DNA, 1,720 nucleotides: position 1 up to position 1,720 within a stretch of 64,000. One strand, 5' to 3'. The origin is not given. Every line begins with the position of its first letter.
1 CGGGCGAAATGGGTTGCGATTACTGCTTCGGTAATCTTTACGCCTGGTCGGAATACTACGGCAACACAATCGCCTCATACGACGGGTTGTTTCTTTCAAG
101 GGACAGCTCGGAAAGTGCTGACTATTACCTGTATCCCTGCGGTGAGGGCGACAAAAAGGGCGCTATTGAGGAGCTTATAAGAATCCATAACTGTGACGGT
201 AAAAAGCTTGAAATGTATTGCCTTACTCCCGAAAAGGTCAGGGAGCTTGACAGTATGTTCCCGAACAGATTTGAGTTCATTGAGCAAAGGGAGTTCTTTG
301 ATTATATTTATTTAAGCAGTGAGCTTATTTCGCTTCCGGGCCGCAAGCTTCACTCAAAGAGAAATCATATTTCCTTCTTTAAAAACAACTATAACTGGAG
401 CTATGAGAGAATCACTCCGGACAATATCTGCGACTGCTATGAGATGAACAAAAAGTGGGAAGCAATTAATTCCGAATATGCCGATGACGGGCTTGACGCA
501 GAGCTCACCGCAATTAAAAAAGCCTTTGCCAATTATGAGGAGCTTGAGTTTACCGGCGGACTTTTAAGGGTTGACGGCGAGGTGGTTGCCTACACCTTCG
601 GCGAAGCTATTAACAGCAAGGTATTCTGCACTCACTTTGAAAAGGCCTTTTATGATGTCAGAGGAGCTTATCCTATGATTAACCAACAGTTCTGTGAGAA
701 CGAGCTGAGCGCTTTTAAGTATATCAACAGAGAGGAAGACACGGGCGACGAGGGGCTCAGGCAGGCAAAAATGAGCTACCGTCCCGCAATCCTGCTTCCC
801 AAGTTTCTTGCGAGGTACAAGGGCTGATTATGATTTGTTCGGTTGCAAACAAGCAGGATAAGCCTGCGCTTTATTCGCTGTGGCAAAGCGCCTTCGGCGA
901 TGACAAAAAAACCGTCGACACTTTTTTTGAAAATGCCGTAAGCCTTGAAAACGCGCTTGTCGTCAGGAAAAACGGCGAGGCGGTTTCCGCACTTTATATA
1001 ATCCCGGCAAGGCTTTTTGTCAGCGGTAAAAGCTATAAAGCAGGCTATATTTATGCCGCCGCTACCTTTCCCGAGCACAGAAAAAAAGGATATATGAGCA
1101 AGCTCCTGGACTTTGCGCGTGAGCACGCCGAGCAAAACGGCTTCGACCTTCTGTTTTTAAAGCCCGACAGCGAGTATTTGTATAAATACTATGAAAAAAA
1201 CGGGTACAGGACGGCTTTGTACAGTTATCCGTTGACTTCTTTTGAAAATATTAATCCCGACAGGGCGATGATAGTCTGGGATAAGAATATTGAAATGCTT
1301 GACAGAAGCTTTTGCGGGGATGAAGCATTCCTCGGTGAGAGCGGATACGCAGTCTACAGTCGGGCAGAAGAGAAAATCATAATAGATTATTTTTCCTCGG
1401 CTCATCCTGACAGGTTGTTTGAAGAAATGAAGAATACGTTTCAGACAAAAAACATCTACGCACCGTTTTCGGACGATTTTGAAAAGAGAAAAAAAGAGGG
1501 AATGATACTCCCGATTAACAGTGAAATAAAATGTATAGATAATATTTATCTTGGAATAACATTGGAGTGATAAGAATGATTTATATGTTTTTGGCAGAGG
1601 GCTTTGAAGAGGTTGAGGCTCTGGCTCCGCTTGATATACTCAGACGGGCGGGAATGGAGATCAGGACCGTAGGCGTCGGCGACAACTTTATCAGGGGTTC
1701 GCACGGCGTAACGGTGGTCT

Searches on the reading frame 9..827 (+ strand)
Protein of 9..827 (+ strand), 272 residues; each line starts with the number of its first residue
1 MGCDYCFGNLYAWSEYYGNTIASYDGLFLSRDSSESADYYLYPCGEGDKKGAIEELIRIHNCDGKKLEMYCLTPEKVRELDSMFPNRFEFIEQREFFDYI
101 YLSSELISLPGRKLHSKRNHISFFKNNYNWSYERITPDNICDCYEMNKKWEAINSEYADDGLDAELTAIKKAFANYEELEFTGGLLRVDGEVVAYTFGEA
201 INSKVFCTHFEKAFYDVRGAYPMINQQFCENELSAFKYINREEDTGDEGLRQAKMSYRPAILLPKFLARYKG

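Call 32: search_protein_families(library=pfam, proteins=[window:9-827:+], max_evalue=0.001)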
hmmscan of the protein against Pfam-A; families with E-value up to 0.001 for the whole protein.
window:9-827:+ (272 aa): 1 family
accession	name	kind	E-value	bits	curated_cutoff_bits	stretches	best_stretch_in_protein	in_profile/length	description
PF09924.15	LPG_synthase_C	-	6.5e-48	163.8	27.5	1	2-268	8-297/298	Phosphatidylglycerol lysyltransferase, C-terminal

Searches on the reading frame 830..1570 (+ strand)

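Call 32: search_protein_families(library=pfam, proteins=[window:830-1570:+], max_evalue=0.001)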
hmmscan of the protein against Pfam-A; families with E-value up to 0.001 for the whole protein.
window:830-1570:+ (246 aa): 3 families
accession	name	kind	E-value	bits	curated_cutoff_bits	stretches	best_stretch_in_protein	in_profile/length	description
PF13527.13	Acetyltransf_9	-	5.3e-24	85.1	25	1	6-128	5-126/127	Acetyltransferase (GNAT) domain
PF00583.31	Acetyltransf_1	-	1e-09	39.1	20.7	1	14-126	4-116/116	Acetyltransferase (GNAT) family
PF13508.13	Acetyltransf_7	-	4.6e-07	30.6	27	1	65-127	28-83/84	Acetyltransferase (GNAT) domain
